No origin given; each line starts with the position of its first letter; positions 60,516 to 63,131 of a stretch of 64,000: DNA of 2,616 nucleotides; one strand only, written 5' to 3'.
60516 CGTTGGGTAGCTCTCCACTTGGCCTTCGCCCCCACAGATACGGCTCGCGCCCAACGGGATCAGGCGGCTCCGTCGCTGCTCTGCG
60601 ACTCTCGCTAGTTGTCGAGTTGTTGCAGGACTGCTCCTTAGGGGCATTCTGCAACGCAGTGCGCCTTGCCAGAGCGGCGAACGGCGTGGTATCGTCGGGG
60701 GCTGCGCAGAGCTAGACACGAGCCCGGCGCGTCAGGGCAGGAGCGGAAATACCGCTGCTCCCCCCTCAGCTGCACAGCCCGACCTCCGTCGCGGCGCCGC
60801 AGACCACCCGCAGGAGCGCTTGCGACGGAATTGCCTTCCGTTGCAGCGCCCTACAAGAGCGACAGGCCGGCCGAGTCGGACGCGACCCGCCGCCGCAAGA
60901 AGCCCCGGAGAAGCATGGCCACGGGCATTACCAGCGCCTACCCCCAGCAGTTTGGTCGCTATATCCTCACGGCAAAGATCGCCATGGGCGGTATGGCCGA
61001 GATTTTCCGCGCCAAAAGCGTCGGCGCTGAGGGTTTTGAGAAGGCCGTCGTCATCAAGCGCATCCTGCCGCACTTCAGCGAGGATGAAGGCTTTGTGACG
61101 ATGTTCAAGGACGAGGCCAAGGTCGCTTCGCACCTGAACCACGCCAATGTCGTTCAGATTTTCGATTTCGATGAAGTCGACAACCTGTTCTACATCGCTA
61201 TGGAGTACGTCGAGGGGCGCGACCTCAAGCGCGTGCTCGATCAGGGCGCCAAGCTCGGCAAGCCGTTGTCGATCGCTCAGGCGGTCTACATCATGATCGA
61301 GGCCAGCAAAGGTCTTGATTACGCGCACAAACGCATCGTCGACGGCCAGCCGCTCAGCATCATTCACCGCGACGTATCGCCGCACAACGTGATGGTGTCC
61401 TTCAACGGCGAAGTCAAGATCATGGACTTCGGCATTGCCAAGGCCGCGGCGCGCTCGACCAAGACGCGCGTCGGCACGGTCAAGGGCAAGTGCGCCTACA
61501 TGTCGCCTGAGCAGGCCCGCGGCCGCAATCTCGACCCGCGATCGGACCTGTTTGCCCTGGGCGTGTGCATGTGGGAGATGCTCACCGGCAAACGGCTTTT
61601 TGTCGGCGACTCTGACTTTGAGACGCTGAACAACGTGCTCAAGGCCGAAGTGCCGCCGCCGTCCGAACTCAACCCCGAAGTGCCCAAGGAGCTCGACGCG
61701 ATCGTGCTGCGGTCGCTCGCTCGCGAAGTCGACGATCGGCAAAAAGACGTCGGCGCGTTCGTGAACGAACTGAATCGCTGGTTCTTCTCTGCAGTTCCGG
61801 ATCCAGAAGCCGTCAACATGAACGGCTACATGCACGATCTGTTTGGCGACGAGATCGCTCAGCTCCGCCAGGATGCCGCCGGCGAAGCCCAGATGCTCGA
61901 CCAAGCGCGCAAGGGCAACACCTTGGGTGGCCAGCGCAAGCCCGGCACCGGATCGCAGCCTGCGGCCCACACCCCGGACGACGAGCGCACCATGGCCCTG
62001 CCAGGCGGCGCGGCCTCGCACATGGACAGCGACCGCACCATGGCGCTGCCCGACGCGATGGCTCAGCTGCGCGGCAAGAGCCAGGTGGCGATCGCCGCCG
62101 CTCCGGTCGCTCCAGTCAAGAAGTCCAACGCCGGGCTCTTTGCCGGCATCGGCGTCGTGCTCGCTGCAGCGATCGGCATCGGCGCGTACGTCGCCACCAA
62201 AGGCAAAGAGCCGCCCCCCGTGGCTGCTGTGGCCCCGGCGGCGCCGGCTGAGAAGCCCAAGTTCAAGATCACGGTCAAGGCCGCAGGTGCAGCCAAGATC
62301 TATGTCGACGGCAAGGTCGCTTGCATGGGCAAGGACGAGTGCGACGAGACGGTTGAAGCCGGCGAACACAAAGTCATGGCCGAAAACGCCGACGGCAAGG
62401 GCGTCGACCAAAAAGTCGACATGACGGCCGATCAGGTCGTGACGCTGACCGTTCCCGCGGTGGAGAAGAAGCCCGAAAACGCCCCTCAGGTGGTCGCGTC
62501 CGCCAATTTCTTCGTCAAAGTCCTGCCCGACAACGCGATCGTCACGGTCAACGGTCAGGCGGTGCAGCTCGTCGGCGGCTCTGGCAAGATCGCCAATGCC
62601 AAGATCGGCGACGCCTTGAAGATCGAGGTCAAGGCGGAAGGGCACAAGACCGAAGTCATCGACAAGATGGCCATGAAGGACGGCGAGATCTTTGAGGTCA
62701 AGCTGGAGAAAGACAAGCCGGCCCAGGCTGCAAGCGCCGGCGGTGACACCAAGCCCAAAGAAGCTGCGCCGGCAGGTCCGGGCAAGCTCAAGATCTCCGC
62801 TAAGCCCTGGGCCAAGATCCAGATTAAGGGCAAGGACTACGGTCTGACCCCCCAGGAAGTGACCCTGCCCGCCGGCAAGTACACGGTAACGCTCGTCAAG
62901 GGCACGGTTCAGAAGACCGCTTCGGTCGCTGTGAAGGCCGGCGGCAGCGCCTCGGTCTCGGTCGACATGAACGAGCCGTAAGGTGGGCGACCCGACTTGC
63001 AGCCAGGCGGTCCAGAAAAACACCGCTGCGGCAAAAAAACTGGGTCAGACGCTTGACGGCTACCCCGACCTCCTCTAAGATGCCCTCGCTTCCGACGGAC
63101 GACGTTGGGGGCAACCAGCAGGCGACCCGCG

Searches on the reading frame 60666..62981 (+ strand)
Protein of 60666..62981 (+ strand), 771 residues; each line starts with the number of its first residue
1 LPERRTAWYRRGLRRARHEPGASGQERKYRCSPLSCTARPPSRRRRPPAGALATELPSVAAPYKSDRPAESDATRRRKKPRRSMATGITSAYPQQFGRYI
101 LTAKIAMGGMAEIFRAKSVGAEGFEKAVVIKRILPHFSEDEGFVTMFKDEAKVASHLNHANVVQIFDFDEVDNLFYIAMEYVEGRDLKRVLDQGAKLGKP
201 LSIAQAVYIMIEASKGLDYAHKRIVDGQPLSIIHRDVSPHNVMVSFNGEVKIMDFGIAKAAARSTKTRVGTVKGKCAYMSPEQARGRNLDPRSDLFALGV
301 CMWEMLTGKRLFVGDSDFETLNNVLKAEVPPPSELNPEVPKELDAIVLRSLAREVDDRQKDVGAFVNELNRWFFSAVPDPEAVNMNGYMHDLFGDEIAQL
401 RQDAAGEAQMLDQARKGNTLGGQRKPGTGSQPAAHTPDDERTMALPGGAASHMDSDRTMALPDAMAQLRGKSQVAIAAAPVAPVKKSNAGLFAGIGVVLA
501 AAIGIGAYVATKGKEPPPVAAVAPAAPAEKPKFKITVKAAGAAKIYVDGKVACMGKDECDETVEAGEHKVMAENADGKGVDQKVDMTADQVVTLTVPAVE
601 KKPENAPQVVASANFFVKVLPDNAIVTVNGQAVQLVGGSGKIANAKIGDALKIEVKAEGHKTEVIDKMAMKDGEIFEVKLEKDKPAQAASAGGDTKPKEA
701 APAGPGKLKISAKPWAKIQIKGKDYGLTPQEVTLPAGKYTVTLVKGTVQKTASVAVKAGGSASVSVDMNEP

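Call 10: search_protein_families(library=ncbifam, proteins=[window:60666-62981:+], max_evalue=0.001)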
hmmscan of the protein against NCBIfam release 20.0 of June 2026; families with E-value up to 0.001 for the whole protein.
window:60666-62981:+ (771 aa): 12 families
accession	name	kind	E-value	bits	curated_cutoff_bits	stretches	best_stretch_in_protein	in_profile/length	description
NF033483.0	PknB_PASTA_kin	equivalog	2.3e-86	291.1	450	1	97-383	7-279/563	Stk1 family PASTA domain-containing Ser/Thr kinase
NF052427.1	StpK7MSMEG_1200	equivalog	1.4e-48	165.8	900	1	94-368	4-264/601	serine/threonine protein kinase StpK7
NF047741.1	antiphage_MADS6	equivalog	4e-41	141.2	460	2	200-373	295-461/612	methylation-associated defense system protein kinase MAD6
NF009651.0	PRK13184.1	equivalog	3e-32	111.5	839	1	97-372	2-290/932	serine/threonine-protein kinase PknD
TIGR03903.1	TOMM_kin_cyc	equivalog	8.1e-30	103.4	705.75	1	126-360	4-235/1267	TOMM system kinase/cyclase fusion protein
NF038150.1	lanthi_synth_IV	equivalog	4.3e-21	74.9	650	1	81-372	181-456/851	class IV lanthionine synthetase LanL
NF053615.1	SerThrKinAfsKStmc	equivalog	1.3e-19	70.4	1300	1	88-490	4-388/809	protein serine/threonine kinase AfsK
NF033442.0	BREX_PglW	equivalog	1.4e-15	56.2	990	1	93-371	200-485/1391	BREX system serine/threonine kinase PglW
NF043056.1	T4SS_LegK1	equivalog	3e-11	42.6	550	1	151-300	132-278/516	Dot/Icm T4SS effector kinase LegK1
NF038151.1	lanthi_synth_III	equivalog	1.1e-10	40.6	575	1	144-343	267-462/833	class III lanthionine synthetase LanKC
NF011463.0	PRK14879.1-4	equivalog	2.8e-06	26.9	188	1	103-264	21-166/237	Kae1-associated kinase Bud32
TIGR03724.2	arch_bud32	equivalog_domain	7.8e-06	25.5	125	1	148-263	41-136/193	KEOPS complex kinase/ATPase Bud32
